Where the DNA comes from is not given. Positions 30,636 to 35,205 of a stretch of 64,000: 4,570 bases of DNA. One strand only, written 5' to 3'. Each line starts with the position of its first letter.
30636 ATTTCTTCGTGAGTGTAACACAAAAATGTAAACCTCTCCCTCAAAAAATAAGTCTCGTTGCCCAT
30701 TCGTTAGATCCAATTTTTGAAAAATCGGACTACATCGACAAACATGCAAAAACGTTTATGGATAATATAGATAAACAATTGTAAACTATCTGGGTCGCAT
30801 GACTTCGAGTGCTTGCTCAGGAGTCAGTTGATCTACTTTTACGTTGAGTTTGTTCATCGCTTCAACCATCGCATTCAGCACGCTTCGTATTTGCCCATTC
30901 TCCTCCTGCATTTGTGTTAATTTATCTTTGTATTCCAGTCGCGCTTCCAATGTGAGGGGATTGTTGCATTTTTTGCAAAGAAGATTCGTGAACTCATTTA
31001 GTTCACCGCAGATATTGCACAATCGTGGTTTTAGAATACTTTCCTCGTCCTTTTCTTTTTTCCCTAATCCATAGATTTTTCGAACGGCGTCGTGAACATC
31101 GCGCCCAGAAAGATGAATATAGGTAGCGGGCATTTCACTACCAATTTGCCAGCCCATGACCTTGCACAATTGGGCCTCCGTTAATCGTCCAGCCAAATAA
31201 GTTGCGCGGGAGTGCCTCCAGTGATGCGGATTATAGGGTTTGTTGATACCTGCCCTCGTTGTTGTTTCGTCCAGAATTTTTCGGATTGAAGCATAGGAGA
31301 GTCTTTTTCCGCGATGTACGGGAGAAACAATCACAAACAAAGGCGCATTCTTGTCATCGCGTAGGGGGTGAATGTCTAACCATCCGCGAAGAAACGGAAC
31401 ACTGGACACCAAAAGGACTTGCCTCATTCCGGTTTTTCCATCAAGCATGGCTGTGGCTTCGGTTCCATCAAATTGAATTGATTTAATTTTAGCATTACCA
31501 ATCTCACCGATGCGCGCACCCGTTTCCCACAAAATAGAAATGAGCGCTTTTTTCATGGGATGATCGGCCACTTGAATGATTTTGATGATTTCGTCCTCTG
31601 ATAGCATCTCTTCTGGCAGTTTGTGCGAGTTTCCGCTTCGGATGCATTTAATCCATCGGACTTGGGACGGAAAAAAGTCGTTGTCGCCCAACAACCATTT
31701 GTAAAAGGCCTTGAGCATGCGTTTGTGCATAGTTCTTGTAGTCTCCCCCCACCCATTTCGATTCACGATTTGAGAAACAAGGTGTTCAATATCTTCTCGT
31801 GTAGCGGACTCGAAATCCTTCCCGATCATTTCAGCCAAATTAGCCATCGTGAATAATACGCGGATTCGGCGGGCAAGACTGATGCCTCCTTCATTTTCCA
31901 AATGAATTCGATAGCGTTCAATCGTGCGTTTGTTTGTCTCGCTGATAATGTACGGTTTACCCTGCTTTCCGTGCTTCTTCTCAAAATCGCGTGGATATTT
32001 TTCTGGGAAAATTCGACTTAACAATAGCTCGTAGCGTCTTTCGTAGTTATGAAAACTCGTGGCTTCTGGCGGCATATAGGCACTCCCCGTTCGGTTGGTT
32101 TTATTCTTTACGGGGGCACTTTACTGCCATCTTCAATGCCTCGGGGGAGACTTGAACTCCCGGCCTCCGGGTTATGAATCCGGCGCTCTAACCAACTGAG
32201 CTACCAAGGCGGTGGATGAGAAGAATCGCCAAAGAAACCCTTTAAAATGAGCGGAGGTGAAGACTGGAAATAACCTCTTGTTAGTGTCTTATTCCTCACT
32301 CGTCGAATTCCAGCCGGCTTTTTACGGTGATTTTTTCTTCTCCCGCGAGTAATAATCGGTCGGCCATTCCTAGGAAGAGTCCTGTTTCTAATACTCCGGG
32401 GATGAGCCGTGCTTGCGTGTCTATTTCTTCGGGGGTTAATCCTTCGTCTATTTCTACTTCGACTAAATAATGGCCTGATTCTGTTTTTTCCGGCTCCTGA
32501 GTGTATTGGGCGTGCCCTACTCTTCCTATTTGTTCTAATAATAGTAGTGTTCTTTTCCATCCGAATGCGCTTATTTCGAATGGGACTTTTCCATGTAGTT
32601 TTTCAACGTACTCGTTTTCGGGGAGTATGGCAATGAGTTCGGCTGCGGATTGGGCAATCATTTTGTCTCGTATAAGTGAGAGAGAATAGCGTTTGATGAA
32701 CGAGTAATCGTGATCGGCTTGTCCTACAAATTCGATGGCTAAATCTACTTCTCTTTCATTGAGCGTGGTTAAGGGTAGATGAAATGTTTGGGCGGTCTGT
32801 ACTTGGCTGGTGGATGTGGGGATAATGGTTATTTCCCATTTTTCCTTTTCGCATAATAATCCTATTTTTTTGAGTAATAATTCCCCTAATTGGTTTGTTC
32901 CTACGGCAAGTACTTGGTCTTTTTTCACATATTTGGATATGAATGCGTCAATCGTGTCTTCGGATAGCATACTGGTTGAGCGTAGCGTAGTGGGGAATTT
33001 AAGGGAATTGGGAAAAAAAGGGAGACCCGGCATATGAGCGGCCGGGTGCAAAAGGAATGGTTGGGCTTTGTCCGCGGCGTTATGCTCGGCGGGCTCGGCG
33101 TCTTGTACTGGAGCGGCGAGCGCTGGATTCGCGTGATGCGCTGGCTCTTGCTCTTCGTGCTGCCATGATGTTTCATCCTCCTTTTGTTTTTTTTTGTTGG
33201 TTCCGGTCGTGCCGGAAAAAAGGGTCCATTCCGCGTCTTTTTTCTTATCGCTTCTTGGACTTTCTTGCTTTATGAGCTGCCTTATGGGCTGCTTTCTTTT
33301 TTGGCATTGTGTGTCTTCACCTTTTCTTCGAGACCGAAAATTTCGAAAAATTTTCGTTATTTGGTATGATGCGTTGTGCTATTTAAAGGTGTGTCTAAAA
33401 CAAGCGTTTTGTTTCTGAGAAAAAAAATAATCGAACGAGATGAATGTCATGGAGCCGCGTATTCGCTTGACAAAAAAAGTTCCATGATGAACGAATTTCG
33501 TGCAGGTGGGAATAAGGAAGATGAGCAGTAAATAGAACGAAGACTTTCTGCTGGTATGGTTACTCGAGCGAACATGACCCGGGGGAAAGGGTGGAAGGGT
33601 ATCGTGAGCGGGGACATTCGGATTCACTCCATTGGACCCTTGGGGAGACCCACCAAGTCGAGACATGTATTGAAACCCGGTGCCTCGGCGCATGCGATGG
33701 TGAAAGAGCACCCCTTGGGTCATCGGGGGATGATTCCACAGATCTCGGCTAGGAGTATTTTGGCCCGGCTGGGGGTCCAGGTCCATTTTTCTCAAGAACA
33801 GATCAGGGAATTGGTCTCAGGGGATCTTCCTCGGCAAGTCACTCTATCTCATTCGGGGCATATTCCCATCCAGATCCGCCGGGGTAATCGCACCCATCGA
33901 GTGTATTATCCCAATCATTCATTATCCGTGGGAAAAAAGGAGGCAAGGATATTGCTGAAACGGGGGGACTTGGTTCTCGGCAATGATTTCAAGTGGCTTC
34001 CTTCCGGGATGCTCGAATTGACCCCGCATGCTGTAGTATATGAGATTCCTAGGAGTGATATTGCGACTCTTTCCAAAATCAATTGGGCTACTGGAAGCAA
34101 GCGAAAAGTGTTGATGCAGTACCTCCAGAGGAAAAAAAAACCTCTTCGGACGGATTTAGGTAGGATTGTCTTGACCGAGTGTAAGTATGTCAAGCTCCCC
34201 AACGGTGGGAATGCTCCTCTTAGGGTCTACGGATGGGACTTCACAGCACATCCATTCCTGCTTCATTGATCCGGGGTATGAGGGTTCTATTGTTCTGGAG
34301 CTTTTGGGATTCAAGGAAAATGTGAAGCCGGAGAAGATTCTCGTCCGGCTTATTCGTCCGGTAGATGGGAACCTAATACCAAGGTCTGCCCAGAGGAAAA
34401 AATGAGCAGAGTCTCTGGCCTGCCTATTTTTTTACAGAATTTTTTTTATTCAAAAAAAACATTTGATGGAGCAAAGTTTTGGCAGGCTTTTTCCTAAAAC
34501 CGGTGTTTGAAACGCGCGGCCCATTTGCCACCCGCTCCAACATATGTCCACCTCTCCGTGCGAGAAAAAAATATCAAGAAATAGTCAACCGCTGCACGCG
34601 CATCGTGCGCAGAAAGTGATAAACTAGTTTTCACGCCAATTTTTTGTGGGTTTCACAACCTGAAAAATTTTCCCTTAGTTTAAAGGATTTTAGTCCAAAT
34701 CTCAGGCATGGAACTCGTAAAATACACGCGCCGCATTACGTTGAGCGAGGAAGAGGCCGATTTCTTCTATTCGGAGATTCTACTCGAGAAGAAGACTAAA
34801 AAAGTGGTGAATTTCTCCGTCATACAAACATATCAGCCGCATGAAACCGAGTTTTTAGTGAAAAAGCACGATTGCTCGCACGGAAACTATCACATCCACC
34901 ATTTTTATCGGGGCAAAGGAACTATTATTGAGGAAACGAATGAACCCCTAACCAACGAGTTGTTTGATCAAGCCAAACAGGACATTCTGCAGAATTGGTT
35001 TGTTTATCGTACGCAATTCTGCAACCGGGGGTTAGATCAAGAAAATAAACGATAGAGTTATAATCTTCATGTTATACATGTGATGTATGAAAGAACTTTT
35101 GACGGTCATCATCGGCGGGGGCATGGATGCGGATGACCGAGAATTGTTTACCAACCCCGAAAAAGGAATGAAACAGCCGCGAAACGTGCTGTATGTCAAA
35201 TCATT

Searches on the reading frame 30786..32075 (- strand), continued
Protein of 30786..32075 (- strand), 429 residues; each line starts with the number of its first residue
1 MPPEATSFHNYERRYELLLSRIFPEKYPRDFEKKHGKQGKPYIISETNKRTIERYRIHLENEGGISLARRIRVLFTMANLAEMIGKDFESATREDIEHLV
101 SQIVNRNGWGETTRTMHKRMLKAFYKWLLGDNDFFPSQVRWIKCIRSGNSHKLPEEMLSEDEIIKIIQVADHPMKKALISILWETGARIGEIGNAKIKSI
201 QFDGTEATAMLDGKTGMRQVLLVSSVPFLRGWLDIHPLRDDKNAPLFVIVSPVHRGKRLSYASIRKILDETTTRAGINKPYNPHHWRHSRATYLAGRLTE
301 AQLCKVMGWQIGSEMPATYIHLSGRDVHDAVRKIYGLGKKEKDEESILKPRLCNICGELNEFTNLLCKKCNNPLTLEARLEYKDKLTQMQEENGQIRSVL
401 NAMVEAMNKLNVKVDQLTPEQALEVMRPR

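Call 97: search_protein_families(library=pfam, proteins=[L002:2203-3144:-, L003:6480-7571:-, L003:8169-9398:+, L004:6393-7256:-, L020:1383-2318:-, L020:2332-3378:-, L020:4752-6194:-], max_evalue=0.01)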
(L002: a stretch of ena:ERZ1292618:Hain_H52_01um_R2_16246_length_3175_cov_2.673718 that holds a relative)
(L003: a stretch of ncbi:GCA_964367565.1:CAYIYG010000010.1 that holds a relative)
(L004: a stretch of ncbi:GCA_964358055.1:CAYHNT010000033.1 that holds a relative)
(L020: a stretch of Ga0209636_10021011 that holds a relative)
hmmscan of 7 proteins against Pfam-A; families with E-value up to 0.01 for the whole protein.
L002:2203-3144:- (313 aa): 1 family
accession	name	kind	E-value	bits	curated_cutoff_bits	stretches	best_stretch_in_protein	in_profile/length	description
PF20111.4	DUF6501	-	0.0037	17.5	23.8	1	236-258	44-66/67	Family of unknown function (DUF6501)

L003:6480-7571:- (363 aa): 0 families

L003:8169-9398:+ (409 aa): 1 family
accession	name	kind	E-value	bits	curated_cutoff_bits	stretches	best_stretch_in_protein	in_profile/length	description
PF21349.2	RUBY_RBDX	-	0.006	16.4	26.5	1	22-47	1-26/30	Rubrerythrin, rubredoxin-like domain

L004:6393-7256:- (287 aa): 0 families

L020:1383-2318:- (311 aa): 0 families

L020:2332-3378:- (348 aa): 2 families
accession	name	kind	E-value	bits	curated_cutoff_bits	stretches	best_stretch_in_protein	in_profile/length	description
PF20903.3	SPL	-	1.1e-16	61.1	27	1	83-254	83-252/338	Spore photoproduct lyase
PF04055.27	Radical_SAM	-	8.3e-06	26.5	29.5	1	84-241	4-156/166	Radical SAM superfamily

L020:4752-6194:- (480 aa): 2 families
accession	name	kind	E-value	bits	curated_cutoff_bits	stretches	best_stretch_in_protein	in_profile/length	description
PF14082.12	SduA_C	-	1.7e-19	71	27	1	324-463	3-159/159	Shedu protein SduA, C-terminal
PF13676.11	TIR_2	-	0.0011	19.8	28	1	8-119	1-111/122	TIR domain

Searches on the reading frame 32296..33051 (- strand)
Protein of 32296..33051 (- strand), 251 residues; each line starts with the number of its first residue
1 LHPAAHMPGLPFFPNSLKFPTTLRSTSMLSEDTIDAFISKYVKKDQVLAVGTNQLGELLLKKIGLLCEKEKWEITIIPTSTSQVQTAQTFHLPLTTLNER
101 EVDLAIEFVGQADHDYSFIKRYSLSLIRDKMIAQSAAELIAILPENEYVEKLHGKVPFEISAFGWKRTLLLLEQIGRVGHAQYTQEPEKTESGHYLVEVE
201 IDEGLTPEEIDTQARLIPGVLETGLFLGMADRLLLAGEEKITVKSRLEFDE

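Call 16: search_protein_families(library=pfam, proteins=[window:32296-33051:-], max_evalue=0.01)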
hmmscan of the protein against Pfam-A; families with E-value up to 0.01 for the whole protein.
window:32296-33051:- (251 aa): 1 family
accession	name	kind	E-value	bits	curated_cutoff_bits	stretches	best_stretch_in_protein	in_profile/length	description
PF06026.20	Rib_5-P_isom_A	-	7.4e-28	97.7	26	1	76-239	2-172/173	Ribose 5-phosphate isomerase A (phosphoriboisomerase A)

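Call 20: find_encoding_contigs(protein=window:32296-33051:-, flank=10000, max_places=10)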
Protein window:32296-33051:- (251 aa): no gene with exactly this product is on record in the collection.

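Call 24: find_related_loci(query=window:32296-33051:-, collection=genome_contigs, flank=10000)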
Query window:32296-33051:- (251 aa) in genome_contigs; peptide patterns used: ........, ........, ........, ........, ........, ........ (x = any residue, [..] = any of these).
44 stretches matched a pattern, but none encodes a relative of the query by tblastn (E <= 1e-3).

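Call 52: find_homologous_proteins(query=window:32296-33051:-, max_evalue=1e-40)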
Query window:32296-33051:- (251 aa): 103 proteins with E <= 1e-40 among 1483 candidates.
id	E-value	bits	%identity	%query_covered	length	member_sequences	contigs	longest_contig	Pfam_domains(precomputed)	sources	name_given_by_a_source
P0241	2.0e-139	481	100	89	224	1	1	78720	PF06026.21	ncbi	ncbi:MAG: ribose-5-phosphate isomerase A [Candidatus Diapherotrites archaeon]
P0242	7.4e-107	374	77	88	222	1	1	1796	PF06026.21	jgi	jgi:ribose 5-phosphate isomerase A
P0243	2.0e-106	373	75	89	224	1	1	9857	PF06026.21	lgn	-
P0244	7.6e-106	371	73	90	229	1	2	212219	PF06026.21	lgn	-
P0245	3.7e-104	366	74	88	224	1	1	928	PF06026.21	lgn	-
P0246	4.5e-104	365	73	90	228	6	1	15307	PF06026.21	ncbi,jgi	jgi:ribose 5-phosphate isomerase A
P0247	4.8e-104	365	72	90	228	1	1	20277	PF06026.21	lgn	-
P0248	5.9e-104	365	73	88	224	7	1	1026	PF06026.21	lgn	-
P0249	1.3e-103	364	73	89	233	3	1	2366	PF06026.21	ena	-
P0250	1.4e-103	364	73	89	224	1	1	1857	PF06026.21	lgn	-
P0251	5.5e-102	358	73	89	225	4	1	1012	PF06026.21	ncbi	-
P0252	6.7e-102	358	72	89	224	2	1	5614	PF06026.21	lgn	-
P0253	4.9e-100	352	71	89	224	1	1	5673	PF06026.21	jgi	jgi:ribose 5-phosphate isomerase A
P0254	6.0e-100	352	71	89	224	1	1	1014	PF06026.21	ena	-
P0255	2.0e-99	350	71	89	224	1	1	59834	PF06026.21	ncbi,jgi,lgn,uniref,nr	ncbi:MAG: hypothetical protein FJY86_00385 [Candidatus Diapherotrites archaeon]|uniref:ribose-5-phos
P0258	4.6e-99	349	71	88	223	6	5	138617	PF06026.21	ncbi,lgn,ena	-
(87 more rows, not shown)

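Call 53: find_encoding_contigs(protein=P0244, flank=10000, max_places=3)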
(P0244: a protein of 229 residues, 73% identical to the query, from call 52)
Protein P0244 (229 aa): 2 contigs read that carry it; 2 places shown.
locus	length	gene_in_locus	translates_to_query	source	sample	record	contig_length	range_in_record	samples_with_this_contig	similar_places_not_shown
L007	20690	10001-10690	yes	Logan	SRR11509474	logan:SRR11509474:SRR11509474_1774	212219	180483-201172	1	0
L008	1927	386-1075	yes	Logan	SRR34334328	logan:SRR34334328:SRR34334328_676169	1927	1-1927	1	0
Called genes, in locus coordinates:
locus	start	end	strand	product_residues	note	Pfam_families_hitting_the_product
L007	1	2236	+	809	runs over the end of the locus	PF03104:DNA_pol_B_exo1, PF13482:RNase_H_2, PF00136:DNA_pol_B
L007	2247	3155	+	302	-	PF00557:Peptidase_M24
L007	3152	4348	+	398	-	-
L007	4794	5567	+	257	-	-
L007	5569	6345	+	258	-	-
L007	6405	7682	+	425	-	PF13393:tRNA-synt_His, PF00587:tRNA-synt_2b (weak), PF03129:HGTP_anticodon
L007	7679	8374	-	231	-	-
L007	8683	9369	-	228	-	-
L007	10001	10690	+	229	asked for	PF06026:Rib_5-P_isom_A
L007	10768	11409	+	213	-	PF13489:Methyltransf_23, PF13847:Methyltransf_31, PF13649:Methyltransf_25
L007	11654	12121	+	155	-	PF00160:Pro_isomerase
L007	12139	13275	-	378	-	PF01306:LacY_symp (weak), PF07690:MFS_1, PF12832:MFS_1_like, PF13347:MFS_2 (weak), PF00083:Sugar_tr, PF07690:MFS_1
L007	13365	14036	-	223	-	-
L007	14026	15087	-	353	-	PF01399:PCI (faint), PF01978:TrmB (faint), PF12802:MarR_2 (faint), PF13404:HTH_AsnC-type, PF13412:HTH_24, PF01047:MarR (weak), PF08279:HTH_11 (weak), PF13404:HTH_AsnC-type (weak), +4 more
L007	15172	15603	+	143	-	-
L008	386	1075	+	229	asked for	PF06026:Rib_5-P_isom_A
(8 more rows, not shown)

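Call 54: find_encoding_contigs(protein=P0258, flank=10000, max_places=3)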
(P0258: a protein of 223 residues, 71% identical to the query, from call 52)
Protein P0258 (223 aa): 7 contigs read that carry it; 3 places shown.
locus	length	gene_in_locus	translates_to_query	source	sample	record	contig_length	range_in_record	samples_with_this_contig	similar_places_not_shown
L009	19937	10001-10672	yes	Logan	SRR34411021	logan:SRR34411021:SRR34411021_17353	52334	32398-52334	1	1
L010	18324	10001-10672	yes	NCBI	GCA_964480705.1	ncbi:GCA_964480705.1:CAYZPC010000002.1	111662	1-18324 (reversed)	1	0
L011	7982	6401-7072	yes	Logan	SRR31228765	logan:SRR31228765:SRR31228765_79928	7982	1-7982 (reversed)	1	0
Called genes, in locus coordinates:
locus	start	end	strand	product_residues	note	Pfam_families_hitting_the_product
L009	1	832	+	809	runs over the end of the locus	PF03104:DNA_pol_B_exo1, PF13482:RNase_H_2, PF00136:DNA_pol_B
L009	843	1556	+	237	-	PF00702:Hydrolase, PF12710:HAD, PF13419:HAD_2, PF13242:Hydrolase_like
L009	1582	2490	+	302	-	PF00557:Peptidase_M24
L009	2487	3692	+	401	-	-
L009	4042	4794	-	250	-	-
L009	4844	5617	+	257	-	PF17159:MASE3 (weak)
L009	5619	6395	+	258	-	-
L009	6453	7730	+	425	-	PF13393:tRNA-synt_His, PF00587:tRNA-synt_2b (weak), PF03129:HGTP_anticodon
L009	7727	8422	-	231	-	-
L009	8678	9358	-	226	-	-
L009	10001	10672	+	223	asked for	PF06026:Rib_5-P_isom_A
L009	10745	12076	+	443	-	PF00939:Na_sulph_symp, PF03600:CitMHS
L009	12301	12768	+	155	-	PF00160:Pro_isomerase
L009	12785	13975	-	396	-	PF01306:LacY_symp (weak), PF12832:MFS_1_like, PF13347:MFS_2, PF07690:MFS_1, PF00083:Sugar_tr, PF07690:MFS_1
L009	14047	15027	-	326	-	PF01916:DS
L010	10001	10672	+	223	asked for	PF06026:Rib_5-P_isom_A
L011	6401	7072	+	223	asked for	PF06026:Rib_5-P_isom_A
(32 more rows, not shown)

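Call 55: find_encoding_contigs(protein=P0255, flank=10000, max_places=3)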
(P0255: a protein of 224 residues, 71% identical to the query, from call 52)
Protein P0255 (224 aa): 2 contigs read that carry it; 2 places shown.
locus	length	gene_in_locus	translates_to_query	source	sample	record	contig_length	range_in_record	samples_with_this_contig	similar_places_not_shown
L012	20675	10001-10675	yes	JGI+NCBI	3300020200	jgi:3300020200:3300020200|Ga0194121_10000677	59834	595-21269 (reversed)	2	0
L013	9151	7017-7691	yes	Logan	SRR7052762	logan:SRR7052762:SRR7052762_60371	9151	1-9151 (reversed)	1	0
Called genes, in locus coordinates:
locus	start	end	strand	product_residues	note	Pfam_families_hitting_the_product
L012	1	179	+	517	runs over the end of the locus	-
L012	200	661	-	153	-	-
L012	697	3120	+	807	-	PF03104:DNA_pol_B_exo1, PF13482:RNase_H_2, PF10108:DNA_pol_B_exo2 (weak), PF00136:DNA_pol_B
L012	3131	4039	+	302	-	PF00557:Peptidase_M24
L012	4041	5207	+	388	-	-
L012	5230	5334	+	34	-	-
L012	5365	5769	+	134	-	PF00186:DHFR_1, PF01872:RibD_C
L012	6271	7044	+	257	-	PF17159:MASE3 (weak)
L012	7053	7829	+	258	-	-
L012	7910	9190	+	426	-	PF13393:tRNA-synt_His, PF03129:HGTP_anticodon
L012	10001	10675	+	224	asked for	PF06026:Rib_5-P_isom_A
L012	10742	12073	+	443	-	PF00939:Na_sulph_symp, PF03600:CitMHS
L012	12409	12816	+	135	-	PF01750:HycI (weak)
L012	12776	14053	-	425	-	PF00374:NiFeSe_Hases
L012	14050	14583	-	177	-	PF01058:Oxidored_q6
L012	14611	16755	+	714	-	PF00708:Acylphosphatase, PF07503:zf-HYPF, PF01300:Sua5_yciO_yrdC, PF17788:HypF_C, PF22521:HypF_C_2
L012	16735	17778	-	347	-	PF00586:AIRS, PF02769:AIRS_C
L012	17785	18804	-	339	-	PF01924:HypD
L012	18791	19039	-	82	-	PF01455:HupF_HypC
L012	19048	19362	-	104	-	PF01155:HypA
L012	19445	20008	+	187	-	PF03073:TspO_MBR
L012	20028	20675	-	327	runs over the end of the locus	PF01916:DS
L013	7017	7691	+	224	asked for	PF06026:Rib_5-P_isom_A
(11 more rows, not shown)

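Call 103: find_encoding_contigs(protein=P0243, flank=10000, max_places=3)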
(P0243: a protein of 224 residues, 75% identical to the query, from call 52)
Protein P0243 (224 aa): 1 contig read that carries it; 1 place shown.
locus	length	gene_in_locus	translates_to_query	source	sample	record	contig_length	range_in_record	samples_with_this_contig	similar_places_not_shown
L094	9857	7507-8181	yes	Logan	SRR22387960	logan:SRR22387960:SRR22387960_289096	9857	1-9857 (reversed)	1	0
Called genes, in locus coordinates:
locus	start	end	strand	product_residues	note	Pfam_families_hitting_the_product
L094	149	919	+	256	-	-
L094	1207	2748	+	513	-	PF00221:Lyase_aromatic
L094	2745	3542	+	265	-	PF00795:CN_hydrolase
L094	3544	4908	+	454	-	PF01409:tRNA-synt_2d (weak), PF13393:tRNA-synt_His, PF00587:tRNA-synt_2b, PF03129:HGTP_anticodon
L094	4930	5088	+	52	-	-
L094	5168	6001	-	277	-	PF04552:Sigma54_DBD (weak)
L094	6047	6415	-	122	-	PF25212:HVO_A0114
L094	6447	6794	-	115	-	PF24839:DUF7718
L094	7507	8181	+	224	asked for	PF06026:Rib_5-P_isom_A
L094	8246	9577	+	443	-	PF00939:Na_sulph_symp, PF03600:CitMHS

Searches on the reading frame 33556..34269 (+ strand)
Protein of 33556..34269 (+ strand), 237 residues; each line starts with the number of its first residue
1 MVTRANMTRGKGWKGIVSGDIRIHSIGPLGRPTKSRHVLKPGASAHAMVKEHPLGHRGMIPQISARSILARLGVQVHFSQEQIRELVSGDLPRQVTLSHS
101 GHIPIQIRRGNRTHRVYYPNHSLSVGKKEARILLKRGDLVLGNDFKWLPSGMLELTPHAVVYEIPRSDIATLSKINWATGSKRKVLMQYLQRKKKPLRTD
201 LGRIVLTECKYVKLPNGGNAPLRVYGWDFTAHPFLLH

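Call 16: search_protein_families(library=pfam, proteins=[window:33556-34269:+], max_evalue=0.01)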
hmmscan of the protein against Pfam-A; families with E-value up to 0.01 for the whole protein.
window:33556-34269:+ (237 aa): 1 family
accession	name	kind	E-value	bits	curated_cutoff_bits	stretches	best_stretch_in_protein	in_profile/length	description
PF22769.1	DCD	-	0.0013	19.3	27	1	34-117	68-149/153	dCTP deaminase-like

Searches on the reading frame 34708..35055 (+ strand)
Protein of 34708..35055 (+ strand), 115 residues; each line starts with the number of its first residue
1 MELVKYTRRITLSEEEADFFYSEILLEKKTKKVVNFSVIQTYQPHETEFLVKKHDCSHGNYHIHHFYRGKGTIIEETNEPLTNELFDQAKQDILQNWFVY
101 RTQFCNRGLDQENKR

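Call 16: search_protein_families(library=pfam, proteins=[window:34708-35055:+], max_evalue=0.01)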
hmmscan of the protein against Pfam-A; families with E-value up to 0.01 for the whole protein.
window:34708-35055:+ (115 aa): 1 family
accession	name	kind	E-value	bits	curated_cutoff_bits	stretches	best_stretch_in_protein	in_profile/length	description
PF24839.1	DUF7718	-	5.3e-09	36.3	25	1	23-105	17-99/104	Domain of unknown function (DUF7718)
